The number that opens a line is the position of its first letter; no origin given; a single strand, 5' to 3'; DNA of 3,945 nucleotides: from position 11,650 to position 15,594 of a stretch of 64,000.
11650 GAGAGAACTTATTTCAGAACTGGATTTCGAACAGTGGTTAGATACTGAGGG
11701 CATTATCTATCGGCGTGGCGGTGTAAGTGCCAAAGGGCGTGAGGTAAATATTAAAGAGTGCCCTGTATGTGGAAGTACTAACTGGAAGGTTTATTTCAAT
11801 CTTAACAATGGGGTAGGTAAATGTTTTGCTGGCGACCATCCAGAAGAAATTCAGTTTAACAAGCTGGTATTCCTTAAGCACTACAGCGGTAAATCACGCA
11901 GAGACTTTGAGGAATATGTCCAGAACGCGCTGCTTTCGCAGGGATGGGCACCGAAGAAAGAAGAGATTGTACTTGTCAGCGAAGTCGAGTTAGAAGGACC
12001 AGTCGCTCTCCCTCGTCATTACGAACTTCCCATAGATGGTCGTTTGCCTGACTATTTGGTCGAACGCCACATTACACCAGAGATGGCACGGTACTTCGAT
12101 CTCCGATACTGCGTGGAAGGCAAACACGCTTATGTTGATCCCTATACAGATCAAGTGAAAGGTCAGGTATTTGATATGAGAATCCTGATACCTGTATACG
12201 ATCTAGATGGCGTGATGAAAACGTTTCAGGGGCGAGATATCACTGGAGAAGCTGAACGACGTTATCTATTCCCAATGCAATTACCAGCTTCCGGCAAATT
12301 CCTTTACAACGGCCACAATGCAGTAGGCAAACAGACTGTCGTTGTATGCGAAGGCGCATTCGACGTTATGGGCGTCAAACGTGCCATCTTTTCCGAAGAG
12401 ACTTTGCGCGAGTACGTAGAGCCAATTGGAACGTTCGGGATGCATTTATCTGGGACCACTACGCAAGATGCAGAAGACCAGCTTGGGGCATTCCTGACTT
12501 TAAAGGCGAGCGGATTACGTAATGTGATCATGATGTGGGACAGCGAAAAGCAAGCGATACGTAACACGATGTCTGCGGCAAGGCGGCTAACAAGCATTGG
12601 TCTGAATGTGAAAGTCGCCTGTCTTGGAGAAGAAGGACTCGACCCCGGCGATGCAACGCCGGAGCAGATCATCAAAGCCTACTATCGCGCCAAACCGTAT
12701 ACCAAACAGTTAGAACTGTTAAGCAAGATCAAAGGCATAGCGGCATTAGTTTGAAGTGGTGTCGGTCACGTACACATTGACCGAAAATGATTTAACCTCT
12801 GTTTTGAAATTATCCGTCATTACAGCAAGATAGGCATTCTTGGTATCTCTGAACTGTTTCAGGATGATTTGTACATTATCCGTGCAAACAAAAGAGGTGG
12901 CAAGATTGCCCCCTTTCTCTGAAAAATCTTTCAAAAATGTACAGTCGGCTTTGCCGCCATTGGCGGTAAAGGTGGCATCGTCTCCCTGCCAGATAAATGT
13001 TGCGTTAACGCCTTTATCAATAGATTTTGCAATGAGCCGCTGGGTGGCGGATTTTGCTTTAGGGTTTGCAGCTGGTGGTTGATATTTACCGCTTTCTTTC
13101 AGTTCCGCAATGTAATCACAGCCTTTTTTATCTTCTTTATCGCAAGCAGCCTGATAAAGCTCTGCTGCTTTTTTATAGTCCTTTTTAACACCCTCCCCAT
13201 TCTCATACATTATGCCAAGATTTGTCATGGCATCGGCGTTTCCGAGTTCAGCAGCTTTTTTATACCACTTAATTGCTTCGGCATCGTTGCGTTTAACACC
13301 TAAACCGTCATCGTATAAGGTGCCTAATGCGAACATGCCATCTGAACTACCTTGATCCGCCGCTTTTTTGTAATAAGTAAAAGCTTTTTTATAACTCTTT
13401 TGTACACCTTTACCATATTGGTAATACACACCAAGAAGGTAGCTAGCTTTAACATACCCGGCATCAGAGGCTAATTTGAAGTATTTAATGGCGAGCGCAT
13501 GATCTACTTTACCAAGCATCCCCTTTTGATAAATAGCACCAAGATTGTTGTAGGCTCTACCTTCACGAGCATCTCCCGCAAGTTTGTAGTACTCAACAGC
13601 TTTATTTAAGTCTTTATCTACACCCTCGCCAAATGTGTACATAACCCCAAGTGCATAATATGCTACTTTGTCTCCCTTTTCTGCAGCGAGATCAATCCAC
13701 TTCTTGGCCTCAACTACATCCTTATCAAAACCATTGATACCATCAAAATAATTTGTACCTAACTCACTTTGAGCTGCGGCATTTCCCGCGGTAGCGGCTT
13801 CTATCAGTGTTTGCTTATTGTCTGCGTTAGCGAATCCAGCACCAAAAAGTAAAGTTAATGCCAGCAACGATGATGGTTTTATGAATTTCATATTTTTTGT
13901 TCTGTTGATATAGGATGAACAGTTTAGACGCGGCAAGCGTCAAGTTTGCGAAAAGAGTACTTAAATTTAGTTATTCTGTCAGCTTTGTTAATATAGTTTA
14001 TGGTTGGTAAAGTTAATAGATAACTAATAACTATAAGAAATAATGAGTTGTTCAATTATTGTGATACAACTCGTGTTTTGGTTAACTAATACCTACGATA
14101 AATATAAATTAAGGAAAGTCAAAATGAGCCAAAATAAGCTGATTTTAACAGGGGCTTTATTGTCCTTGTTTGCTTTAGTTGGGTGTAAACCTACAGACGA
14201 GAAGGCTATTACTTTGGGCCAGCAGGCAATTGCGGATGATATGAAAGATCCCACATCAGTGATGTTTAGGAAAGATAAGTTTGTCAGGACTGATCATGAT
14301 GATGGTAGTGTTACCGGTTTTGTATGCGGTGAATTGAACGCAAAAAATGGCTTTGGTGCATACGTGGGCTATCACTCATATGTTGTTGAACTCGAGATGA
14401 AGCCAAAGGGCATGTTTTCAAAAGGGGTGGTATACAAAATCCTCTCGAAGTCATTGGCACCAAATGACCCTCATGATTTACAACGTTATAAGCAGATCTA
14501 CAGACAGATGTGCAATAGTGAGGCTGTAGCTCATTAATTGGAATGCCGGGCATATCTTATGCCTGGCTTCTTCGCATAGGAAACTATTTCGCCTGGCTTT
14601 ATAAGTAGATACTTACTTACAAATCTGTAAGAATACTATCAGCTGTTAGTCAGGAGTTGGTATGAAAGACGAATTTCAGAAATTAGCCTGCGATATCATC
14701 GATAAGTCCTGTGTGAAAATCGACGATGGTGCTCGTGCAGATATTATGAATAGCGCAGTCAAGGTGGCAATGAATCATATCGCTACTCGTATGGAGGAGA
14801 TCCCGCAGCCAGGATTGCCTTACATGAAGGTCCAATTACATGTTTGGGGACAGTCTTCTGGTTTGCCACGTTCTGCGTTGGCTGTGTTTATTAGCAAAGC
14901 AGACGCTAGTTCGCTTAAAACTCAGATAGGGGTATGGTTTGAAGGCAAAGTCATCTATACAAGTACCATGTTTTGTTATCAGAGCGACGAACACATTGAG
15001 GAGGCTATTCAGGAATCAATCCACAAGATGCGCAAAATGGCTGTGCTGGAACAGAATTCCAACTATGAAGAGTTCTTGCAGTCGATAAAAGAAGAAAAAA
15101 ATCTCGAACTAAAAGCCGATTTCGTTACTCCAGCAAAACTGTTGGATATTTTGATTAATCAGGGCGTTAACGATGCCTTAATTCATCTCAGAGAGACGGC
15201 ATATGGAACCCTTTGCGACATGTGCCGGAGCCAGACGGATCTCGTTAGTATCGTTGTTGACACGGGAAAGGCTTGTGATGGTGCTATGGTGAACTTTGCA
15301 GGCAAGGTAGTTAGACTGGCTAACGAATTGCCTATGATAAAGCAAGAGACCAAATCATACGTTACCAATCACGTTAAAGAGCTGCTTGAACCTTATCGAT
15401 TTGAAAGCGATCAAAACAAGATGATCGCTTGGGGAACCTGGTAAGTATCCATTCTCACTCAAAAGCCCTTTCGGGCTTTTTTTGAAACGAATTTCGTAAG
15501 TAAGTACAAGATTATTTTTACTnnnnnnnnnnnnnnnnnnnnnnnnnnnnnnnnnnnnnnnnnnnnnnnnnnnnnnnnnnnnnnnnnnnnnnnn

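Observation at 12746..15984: Cell-envelope moron cluster inside the replication module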

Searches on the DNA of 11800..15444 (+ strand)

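Call 13: search_dna_similar(query=window:11800-15444:+, collection=plasmids, mode=near, max_rows=60, rows=spread)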
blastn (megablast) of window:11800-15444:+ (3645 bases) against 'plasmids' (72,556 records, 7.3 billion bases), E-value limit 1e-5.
Records with a match: 204; places in all: 204; records where one place covers at least 80% of the query: 50.
Best place of each record, by identity: 80-90% 134; 60-80% 70.
By first word of the organism name: Escherichia 125; Enterobacter 56; Citrobacter 9; Shigella 6; Salmonella 4; Klebsiella 2; uncultured 1; Kluyvera 1.
By predicted mobility (MOB-suite, as given by PLSDB): non-mobilizable 201; conjugative 2; mobilizable 1.
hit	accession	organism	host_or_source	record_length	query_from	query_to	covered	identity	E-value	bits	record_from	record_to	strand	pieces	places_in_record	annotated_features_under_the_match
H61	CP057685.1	Escherichia coli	culture,Pooled pig faecal samples ...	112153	1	3645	100%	84.9%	0e+0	3664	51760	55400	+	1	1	sel1 repeat family protein | DNA primase | hypothetical protein (x2)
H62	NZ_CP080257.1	Escherichia coli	Chicken fecal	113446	10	3645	100%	85.0%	0e+0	3664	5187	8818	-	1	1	tetratricopeptide repeat protein | DNA primase | hypothetical protein (x2)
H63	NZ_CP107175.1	Escherichia coli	Urine,human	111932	10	3645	100%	84.9%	0e+0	3659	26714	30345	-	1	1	tetratricopeptide repeat protein | hypothetical protein (x3)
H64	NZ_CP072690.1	Escherichia marmotae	Canis lupus familiaris,Rectum,feces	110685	10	3645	100%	84.7%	0e+0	3620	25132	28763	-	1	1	tetratricopeptide repeat protein | DNA primase | hypothetical protein (x2)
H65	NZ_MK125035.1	Escherichia coli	-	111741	10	3645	100%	84.7%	0e+0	3607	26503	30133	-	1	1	tetratricopeptide repeat protein | DNA primase | hypothetical protein (x2)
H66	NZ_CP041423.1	Escherichia coli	Diarrheal patient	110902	1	3645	100%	83.4%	0e+0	3358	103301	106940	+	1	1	tetratricopeptide repeat protein | toprim domain-containing protein | hypothetical protein (x2)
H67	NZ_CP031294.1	Escherichia coli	Homo sapiens,blood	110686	10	3645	100%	83.5%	0e+0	3369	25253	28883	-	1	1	tetratricopeptide repeat protein | DNA primase | hypothetical protein (x2)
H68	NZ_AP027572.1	Escherichia coli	-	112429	10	3645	100%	83.5%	0e+0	3369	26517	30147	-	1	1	tetratricopeptide repeat protein | DNA primase | hypothetical protein (x2)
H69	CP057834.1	Escherichia coli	culture,Pooled pig faecal samples ...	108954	10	3645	100%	83.5%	0e+0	3358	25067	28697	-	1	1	sel1 repeat family protein | DNA primase | hypothetical protein (x2)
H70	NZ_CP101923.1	Escherichia coli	whole organism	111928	10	3645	100%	83.4%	0e+0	3354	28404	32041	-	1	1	tetratricopeptide repeat protein | DNA primase | hypothetical protein (x2)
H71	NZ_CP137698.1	Escherichia coli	whole organism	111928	10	3645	100%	83.4%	0e+0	3354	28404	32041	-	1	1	tetratricopeptide repeat protein | DNA primase | hypothetical protein (x2)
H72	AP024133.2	Escherichia coli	Homo sapiens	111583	10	3645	100%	83.0%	0e+0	3265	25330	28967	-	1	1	hypothetical protein (x5)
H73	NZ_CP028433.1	Escherichia coli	Corvus brachyrhynchos,feces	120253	10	3645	100%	82.7%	0e+0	3206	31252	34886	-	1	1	tetratricopeptide repeat protein | DNA primase | hypothetical protein (x2)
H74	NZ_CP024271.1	Escherichia coli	-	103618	1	3645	91%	81.0%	0e+0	2593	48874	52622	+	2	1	tetratricopeptide repeat protein | hypothetical protein (x3)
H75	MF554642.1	uncultured bacterium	-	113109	10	3645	90%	81.0%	0e+0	2594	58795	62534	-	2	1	TETRATRICOPEPTIDE REPEAT FAMILY PROTEIN | DNA primase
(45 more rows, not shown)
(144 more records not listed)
